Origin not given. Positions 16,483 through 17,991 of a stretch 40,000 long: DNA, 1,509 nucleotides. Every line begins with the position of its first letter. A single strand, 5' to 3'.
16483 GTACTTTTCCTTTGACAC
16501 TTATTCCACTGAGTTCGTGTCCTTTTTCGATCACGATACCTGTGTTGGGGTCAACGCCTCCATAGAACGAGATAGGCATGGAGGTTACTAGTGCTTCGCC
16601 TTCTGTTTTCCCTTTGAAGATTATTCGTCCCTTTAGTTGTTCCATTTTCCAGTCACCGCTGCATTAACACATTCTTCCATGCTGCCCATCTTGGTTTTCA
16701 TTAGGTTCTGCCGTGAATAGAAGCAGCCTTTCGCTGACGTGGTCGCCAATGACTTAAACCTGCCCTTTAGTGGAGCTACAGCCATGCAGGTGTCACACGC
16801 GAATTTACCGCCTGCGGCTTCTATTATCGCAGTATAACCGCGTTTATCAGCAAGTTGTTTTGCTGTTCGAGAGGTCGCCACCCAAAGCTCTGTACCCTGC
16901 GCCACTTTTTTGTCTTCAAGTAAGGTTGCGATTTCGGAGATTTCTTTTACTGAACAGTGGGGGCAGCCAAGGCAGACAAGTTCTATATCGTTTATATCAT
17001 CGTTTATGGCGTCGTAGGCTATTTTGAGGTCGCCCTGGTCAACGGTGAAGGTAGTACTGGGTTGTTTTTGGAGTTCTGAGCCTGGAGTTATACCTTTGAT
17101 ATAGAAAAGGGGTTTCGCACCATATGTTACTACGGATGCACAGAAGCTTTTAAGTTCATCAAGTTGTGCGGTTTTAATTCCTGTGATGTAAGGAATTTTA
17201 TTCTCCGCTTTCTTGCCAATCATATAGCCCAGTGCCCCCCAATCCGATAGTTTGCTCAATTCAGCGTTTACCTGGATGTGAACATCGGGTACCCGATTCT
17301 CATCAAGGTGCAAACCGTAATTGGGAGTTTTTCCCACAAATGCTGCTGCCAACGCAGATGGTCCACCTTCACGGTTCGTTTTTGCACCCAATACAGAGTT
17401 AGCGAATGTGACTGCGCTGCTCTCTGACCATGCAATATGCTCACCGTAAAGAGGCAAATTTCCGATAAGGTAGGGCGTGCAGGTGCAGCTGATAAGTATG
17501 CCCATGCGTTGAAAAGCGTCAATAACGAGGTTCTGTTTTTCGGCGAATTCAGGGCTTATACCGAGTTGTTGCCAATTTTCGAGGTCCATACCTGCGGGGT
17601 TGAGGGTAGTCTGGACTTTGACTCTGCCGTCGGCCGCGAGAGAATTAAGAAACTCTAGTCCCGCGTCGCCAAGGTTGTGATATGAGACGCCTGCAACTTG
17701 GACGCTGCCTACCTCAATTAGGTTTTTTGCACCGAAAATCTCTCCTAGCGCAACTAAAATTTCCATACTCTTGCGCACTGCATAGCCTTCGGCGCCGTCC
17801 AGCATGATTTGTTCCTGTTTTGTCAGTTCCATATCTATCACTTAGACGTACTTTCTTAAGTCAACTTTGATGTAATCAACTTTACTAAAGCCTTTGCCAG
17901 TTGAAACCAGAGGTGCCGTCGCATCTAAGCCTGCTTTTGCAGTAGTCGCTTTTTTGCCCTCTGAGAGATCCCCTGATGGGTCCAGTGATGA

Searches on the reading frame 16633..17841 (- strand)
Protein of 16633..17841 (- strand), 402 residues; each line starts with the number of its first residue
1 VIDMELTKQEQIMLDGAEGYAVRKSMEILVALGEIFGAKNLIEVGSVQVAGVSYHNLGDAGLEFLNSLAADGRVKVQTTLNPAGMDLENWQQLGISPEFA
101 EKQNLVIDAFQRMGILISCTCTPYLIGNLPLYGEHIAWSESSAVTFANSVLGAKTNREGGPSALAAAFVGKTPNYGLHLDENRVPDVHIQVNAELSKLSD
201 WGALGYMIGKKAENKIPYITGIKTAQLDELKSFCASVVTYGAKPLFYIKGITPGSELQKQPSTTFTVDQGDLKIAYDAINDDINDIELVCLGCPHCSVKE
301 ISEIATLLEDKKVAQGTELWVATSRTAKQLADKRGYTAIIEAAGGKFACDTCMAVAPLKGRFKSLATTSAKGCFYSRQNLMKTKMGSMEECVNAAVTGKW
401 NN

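Call 8: search_protein_families(library=pfam, proteins=[window:16633-17841:-], max_evalue=0.001)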
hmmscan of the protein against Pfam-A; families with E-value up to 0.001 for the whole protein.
window:16633-17841:- (402 aa): 1 family
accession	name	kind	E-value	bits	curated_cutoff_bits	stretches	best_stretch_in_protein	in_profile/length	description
PF04412.18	AcnX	-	2.2e-150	501.3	31.5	1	4-393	1-400/400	Aconitase X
